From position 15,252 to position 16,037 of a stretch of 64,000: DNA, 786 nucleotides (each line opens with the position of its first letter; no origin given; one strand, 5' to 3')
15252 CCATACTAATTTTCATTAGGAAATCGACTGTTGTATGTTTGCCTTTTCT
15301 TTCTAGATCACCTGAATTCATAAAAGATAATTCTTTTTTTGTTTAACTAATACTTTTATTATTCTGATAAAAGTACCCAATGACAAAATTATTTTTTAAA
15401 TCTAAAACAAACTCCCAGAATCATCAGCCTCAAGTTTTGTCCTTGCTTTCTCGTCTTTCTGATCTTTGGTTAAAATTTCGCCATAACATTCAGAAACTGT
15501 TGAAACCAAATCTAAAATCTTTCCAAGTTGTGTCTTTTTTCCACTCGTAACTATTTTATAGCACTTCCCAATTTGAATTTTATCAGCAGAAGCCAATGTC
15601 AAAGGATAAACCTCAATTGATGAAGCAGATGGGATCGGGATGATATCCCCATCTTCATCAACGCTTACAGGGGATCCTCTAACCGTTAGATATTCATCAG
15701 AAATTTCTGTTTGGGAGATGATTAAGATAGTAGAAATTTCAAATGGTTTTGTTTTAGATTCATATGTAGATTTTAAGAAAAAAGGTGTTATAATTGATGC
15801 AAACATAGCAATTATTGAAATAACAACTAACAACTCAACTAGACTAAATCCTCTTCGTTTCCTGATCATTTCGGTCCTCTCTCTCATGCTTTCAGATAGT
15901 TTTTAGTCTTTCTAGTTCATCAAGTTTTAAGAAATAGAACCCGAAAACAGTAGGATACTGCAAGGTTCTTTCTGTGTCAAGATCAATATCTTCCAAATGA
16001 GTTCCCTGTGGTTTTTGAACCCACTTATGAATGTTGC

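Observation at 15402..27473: Operon fusing Preiss-Handler NAD+ salvage genes with a TerY-P-like vWA/kinase/PP2C triad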

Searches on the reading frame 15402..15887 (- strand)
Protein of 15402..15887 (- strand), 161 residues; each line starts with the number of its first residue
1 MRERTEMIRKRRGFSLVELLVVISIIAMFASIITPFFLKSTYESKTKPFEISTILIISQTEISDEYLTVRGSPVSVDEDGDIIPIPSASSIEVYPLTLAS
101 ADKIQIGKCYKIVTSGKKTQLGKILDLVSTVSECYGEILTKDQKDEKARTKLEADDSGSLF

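Call 3: search_protein_families(library=pfam, proteins=[window:15402-15887:-], max_evalue=0.01)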
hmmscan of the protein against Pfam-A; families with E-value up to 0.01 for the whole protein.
window:15402-15887:- (161 aa): 1 family
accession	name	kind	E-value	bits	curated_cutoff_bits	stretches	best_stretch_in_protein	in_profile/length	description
PF07963.17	N_methyl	-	2.8e-08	33.4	21.2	1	9-33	2-26/27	Prokaryotic N-terminal methylation motif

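Call 10: search_protein_families(library=phrogs, proteins=[window:15402-15887:-], max_evalue=0.01)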
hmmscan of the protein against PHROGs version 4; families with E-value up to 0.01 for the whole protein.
window:15402-15887:- (161 aa): 6 families
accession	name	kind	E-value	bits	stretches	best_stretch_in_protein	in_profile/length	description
phrog_27437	-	unknown function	9.7e-06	26.8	1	9-45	5-39/140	-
phrog_11596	-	unknown function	0.00011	23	1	7-39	1-33/187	-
phrog_13280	-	unknown function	0.00042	21.1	1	10-35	2-27/67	-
phrog_11263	-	unknown function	0.00084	20.1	1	12-38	2-28/72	-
phrog_3433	-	moron, auxiliary metabolic gene and host takeover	0.0015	19.7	1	9-46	17-54/127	pilin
phrog_10597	-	unknown function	0.002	19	1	9-34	2-27/59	-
